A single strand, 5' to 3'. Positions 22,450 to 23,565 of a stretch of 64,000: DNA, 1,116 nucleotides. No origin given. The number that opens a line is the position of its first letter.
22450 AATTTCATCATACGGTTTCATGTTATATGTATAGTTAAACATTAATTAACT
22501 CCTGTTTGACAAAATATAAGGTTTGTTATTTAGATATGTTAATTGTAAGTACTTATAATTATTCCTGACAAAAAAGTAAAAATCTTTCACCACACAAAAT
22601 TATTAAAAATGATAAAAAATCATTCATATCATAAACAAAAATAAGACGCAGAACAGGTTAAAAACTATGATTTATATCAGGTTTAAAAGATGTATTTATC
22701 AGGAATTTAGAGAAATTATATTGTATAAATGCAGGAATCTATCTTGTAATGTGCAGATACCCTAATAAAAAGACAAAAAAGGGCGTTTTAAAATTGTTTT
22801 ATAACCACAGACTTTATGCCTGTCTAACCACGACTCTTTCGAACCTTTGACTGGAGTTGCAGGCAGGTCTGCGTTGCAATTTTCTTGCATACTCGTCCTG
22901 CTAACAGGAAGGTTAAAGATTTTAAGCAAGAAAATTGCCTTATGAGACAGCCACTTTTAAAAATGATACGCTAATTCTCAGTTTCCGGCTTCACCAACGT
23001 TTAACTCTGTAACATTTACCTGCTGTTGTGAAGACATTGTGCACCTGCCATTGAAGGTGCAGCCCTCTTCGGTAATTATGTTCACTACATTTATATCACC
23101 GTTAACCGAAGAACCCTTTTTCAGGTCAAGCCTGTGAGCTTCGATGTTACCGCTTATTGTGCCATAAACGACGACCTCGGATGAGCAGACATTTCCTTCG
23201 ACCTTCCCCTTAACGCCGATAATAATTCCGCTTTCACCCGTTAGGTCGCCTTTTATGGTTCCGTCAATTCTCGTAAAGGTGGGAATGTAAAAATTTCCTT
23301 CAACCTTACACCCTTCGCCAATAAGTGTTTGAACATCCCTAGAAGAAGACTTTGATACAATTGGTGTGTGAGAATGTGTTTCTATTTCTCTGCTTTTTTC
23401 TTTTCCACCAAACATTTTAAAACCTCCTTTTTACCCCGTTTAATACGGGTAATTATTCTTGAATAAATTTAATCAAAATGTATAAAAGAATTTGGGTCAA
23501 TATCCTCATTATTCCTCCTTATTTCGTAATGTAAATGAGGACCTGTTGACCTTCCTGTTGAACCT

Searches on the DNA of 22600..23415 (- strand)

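Call 4: search_rna_families(source=window, start=22700, end=23000, threshold=evalue, max_evalue=10, show_alignments=6)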
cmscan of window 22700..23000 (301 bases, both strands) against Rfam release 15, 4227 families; matches with E-value up to 10: 0.
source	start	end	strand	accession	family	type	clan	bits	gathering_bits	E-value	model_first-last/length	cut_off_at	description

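Call 13: search_rna_families(sources=[L001, L002, L003, L004, L005, L006, L007, L008, L009, L010], threshold=gathering)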
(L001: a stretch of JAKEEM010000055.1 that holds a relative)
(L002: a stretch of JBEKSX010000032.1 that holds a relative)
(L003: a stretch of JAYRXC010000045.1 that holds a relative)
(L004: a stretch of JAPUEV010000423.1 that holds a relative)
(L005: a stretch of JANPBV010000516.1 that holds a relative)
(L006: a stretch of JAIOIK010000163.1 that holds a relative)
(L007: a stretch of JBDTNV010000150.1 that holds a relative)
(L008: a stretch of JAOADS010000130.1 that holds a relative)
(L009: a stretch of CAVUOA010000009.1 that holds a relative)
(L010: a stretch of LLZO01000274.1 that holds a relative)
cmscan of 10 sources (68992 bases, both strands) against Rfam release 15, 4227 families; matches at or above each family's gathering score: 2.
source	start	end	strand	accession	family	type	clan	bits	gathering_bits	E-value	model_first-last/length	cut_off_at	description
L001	7750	7847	+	RF00169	Bacteria_small_SRP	Gene;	CL00003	68.9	40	3.6e-13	1-97/97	no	Bacterial small signal recognition particle RNA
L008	5035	5132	+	RF00169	Bacteria_small_SRP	Gene;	CL00003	67.1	40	1.2e-12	1-97/97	no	Bacterial small signal recognition particle RNA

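Call 45: search_with_rna_model(model_id=R1, source=window, start=22600, end=23100, filters=off, max_evalue=10, show_alignments=3)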
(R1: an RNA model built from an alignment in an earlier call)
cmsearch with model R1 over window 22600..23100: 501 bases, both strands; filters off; matches with E-value up to 10: 6.
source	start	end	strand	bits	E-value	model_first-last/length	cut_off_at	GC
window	22793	22883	-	5.7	0.81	1-118/118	no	0.43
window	22606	22633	-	4.4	1.8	1-118/118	no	0.14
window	22853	22966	+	3.9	2.6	1-118/118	no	0.4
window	22719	22744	-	2.5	6.3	1-118/118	no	0.27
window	22951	23003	-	1.8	9.5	1-118/118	no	0.38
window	22709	22732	+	1.8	9.5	1-118/118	no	0.21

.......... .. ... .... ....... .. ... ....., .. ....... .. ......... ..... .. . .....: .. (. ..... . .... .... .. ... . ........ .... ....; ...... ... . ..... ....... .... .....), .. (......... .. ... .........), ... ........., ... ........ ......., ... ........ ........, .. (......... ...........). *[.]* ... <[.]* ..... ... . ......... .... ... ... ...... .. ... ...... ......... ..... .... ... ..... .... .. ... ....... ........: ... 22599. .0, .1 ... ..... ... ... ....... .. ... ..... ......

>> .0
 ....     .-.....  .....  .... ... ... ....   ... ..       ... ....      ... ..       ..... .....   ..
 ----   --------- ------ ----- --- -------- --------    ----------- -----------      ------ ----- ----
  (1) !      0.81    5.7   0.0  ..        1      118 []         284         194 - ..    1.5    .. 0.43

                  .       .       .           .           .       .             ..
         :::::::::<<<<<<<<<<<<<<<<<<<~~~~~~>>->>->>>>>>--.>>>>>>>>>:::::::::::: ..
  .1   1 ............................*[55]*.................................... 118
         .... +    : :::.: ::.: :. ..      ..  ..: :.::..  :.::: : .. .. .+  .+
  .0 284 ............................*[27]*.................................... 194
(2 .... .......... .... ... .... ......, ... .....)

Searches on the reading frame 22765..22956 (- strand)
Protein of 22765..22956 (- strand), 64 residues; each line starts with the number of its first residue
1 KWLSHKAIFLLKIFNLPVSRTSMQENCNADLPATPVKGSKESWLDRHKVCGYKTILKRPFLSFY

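Call 35: find_homologous_proteins(query=window:22765-22956:-, max_evalue=10)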
Query seq(64 aa): no candidate shares three 5-residue words with the query. No homologue found.

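Call 47: search_protein_representatives(protein=window:22765-22956:-)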
Query: 64 residues. Proteins with E-value up to 0.001 (for the whole library): 3; up to 1e-10: 0; up to 1e-30: 0. The best 3 are listed.
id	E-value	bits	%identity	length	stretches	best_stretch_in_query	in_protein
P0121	6.6e-06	41.9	52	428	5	35-53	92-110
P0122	5.1e-05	39.1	30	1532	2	12-59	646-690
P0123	4.4e-04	36.2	49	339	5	36-54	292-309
